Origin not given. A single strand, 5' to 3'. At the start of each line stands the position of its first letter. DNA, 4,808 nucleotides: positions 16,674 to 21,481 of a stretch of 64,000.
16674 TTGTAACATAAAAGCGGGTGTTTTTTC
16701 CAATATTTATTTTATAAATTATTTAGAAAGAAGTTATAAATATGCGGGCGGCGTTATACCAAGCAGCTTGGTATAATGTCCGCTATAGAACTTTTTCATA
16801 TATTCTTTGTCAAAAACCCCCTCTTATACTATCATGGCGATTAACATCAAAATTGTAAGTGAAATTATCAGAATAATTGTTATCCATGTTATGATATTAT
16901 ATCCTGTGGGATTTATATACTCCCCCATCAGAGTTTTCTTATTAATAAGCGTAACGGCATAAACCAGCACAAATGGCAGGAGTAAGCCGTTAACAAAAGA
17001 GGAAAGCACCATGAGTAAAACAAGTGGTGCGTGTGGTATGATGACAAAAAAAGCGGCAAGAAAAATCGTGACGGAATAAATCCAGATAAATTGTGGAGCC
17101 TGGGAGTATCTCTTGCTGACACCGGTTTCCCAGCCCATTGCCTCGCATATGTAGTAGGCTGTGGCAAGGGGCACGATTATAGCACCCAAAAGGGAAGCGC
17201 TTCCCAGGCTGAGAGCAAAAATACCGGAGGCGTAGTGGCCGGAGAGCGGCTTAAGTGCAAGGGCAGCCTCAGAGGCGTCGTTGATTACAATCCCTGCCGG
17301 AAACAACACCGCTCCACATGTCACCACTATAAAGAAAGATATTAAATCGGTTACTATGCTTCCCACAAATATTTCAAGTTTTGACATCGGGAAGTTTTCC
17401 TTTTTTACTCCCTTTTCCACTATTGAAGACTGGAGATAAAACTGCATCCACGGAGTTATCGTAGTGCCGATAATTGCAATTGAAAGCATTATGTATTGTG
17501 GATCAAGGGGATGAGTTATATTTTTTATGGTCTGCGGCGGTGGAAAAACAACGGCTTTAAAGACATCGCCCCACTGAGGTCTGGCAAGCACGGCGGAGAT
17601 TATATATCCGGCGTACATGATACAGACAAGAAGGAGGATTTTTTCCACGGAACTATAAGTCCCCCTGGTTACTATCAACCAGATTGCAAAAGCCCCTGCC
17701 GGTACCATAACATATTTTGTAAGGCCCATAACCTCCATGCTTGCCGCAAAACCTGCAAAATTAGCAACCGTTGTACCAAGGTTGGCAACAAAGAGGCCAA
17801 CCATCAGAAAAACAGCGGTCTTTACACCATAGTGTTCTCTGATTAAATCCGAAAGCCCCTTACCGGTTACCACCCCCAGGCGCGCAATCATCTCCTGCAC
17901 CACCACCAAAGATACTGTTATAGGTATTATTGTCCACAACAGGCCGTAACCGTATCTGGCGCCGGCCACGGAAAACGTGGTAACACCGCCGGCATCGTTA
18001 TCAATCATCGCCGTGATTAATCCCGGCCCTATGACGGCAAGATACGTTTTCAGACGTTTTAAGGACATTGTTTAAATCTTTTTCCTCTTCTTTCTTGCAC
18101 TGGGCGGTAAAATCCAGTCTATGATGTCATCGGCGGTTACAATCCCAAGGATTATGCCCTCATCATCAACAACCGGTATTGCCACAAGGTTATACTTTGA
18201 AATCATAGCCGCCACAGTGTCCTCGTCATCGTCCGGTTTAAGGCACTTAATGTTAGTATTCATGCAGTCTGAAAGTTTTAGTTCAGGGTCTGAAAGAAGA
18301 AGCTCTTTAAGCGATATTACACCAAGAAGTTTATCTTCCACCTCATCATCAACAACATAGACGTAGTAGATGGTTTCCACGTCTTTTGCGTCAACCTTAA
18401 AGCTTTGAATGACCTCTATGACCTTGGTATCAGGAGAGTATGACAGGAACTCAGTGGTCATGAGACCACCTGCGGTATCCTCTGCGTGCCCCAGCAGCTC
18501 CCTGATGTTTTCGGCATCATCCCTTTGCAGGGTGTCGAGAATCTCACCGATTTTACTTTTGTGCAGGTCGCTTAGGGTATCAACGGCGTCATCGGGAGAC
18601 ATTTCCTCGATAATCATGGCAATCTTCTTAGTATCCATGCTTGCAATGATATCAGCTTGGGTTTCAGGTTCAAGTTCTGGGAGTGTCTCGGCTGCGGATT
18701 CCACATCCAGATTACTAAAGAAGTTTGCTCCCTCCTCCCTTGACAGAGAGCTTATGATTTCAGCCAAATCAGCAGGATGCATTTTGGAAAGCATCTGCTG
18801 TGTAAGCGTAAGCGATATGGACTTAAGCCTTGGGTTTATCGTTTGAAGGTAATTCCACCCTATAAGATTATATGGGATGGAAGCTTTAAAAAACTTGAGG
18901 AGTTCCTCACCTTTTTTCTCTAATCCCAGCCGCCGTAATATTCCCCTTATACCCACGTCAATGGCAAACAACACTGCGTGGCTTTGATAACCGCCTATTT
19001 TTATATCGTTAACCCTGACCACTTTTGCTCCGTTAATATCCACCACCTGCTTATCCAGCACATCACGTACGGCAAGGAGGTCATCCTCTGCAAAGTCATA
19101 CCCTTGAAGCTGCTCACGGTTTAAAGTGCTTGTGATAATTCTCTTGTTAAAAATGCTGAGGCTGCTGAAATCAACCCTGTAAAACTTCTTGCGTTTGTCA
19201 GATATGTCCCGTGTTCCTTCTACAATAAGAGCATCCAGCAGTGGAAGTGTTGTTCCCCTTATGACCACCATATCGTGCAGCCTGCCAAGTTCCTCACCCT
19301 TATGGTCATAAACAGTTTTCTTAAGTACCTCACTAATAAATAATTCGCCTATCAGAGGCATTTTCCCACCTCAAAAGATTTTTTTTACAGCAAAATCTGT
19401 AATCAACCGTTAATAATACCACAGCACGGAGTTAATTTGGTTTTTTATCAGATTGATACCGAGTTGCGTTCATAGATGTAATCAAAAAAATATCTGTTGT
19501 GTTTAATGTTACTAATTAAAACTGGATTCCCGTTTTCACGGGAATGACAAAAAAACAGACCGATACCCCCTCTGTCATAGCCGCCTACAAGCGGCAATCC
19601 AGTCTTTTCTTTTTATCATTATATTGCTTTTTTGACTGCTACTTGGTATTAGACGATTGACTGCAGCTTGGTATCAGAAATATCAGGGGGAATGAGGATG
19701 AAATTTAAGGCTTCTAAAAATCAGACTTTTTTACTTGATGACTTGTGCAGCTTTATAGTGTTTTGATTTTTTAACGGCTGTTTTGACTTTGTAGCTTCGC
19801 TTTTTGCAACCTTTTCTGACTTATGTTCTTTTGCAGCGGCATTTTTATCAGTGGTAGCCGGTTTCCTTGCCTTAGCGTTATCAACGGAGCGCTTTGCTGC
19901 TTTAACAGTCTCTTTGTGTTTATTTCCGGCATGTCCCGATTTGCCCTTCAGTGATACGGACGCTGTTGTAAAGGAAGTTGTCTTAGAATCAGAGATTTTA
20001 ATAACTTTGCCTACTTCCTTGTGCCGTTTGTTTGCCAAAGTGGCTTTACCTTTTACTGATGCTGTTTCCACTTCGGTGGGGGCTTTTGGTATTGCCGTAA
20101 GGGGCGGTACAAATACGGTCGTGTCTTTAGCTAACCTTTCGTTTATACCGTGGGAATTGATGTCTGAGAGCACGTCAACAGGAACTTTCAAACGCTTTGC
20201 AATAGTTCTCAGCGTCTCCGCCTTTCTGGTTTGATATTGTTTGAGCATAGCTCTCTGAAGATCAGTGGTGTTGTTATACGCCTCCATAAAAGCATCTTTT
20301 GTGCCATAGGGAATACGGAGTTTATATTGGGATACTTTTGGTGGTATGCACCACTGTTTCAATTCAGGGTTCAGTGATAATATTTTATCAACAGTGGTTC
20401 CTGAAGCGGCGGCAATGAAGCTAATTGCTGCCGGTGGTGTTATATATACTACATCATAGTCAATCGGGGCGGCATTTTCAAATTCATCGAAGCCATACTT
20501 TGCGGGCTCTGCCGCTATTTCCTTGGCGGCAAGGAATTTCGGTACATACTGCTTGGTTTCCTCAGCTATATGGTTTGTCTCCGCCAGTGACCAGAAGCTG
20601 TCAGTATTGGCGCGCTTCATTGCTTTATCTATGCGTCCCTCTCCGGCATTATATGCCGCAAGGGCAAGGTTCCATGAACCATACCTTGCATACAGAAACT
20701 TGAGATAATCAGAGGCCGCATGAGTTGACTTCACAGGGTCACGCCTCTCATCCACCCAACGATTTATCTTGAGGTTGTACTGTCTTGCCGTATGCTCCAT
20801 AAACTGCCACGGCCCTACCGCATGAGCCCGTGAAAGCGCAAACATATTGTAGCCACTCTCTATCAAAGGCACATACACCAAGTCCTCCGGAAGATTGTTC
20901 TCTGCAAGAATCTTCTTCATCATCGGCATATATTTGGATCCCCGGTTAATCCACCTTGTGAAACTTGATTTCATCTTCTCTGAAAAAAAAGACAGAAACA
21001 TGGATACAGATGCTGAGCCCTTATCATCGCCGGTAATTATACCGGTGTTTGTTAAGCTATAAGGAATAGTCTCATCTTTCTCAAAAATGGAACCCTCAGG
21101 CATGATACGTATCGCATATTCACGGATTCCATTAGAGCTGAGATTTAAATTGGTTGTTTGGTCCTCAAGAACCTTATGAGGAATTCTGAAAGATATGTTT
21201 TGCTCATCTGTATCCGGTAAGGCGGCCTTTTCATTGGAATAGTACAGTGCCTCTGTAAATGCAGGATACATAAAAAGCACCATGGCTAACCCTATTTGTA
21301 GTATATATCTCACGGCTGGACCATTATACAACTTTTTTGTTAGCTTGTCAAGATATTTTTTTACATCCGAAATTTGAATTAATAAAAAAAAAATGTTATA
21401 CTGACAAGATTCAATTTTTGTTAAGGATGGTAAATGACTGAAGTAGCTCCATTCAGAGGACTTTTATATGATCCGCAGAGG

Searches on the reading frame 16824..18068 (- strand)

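Call 20: search_protein_families(library=pfam, proteins=[window:16824-18068:-], max_evalue=0.001)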
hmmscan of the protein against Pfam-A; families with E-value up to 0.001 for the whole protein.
window:16824-18068:- (414 aa): 1 family
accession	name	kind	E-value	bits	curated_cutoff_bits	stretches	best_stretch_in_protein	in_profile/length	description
PF01566.24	Nramp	-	5.2e-87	292.6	29.8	1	29-386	1-355/357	Natural resistance-associated macrophage protein-like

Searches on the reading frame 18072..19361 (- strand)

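Call 20: search_protein_families(library=pfam, proteins=[window:18072-19361:-], max_evalue=0.001)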
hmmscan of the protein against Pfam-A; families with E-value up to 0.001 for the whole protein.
window:18072-19361:- (429 aa): 4 families
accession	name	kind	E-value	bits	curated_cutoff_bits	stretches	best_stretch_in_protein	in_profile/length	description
PF03448.22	MgtE_N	-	2.3e-27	95.9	25.9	1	194-295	1-102/102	MgtE intracellular N domain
PF00571.33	CBS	-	3.1e-17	63.1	24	2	364-418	2-56/57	CBS domain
PF05239.21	PRC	-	2.1e-06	28.1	21.2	0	6-77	3-71/78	PRC-barrel domain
PF14841.11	FliG_M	-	1.7e-05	25.4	25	0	208-242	13-47/76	FliG middle domain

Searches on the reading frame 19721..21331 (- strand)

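Call 20: search_protein_families(library=pfam, proteins=[window:19721-21331:-], max_evalue=0.001)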
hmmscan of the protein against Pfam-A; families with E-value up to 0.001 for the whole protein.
window:19721-21331:- (536 aa): 2 families
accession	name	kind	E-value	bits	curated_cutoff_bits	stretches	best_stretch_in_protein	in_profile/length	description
PF01464.25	SLT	-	1.4e-27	96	21.3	1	139-247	5-114/117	Transglycosylase SLT domain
PF01476.26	LysM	-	4.8e-06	26.9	20.9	0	304-325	10-30/43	LysM domain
